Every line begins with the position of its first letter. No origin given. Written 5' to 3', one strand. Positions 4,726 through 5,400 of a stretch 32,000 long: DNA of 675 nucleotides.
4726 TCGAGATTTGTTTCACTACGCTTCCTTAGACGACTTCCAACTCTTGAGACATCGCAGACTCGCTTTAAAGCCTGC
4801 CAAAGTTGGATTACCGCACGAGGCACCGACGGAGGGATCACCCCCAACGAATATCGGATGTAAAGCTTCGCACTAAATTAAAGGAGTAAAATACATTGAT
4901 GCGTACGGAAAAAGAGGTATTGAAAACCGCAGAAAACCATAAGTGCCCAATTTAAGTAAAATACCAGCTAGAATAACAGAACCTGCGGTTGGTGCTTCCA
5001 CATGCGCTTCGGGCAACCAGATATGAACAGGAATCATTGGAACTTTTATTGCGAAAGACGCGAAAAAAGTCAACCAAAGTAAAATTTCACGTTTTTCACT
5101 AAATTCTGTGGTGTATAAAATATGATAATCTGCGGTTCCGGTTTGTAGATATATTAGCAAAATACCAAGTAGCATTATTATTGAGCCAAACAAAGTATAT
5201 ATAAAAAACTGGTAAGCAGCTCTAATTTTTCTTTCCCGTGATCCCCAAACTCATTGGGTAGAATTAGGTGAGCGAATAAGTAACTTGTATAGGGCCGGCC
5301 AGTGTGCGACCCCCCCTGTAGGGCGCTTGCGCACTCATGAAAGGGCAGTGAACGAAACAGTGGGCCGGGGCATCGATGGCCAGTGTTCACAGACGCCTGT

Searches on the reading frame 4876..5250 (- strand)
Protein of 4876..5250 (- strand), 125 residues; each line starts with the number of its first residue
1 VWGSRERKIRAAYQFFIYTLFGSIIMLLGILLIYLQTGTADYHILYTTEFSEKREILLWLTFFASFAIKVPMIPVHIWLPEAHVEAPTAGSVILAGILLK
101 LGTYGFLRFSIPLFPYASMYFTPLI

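Call 59: find_homologous_proteins(query=window:4876-5250:-, max_evalue=1e-20)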
Query seq(125 aa) (125 aa): 1605 proteins with E <= 1e-20 among 2687 candidates; the best 120 are listed.
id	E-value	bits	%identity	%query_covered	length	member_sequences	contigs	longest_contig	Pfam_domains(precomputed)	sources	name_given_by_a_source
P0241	8.2e-62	225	81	100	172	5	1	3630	PF00361.26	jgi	-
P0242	5.0e-61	223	81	100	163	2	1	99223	PF00361.26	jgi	jgi:NADH-ubiquinone oxidoreductase chain 4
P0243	4.3e-60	219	82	94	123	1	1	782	PF00361.26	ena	-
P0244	1.4e-57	211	77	100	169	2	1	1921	PF00361.26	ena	-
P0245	2.1e-57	211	76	100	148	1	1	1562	PF00361.26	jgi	-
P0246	2.5e-57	211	83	92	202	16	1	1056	PF00361.26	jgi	jgi:NADH-ubiquinone oxidoreductase chain 4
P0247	7.4e-57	209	80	97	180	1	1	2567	PF00361.26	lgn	-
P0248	1.3e-55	205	75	100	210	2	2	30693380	PF00361.26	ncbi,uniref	ncbi:unnamed protein product [Sphagnum jensenii]|uniref:NADH-ubiquinone oxidoreductase chain 4 n=1 T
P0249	4.0e-55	203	96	80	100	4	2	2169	PF00361.26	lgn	-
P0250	7.0e-55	203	74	100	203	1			PF00361.26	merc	-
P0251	4.4e-53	197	72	100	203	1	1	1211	PF00361.26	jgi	jgi:proton-translocating NADH-quinone oxidoreductase chain M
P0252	1.1e-52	196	73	100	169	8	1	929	PF00361.26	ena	-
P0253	1.1e-52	196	71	100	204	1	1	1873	PF00361.26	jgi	jgi:NADH:ubiquinone oxidoreductase subunit 4 (subunit M)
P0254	2.7e-52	194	70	100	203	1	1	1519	PF00361.26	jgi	-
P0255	2.8e-52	194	72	98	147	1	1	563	PF00361.26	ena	-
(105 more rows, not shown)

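Call 60: find_encoding_contigs(protein=P0249, flank=10000, max_places=5)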
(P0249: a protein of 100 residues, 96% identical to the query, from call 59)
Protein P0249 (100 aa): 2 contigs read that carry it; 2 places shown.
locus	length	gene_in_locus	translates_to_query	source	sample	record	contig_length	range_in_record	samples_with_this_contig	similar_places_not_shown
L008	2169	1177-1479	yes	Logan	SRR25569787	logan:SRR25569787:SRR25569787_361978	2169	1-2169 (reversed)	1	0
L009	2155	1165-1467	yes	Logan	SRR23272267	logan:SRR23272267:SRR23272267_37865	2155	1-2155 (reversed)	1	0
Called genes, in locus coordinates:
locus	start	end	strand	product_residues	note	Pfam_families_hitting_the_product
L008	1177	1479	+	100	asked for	PF00361:Proton_antipo_M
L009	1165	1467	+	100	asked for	PF00361:Proton_antipo_M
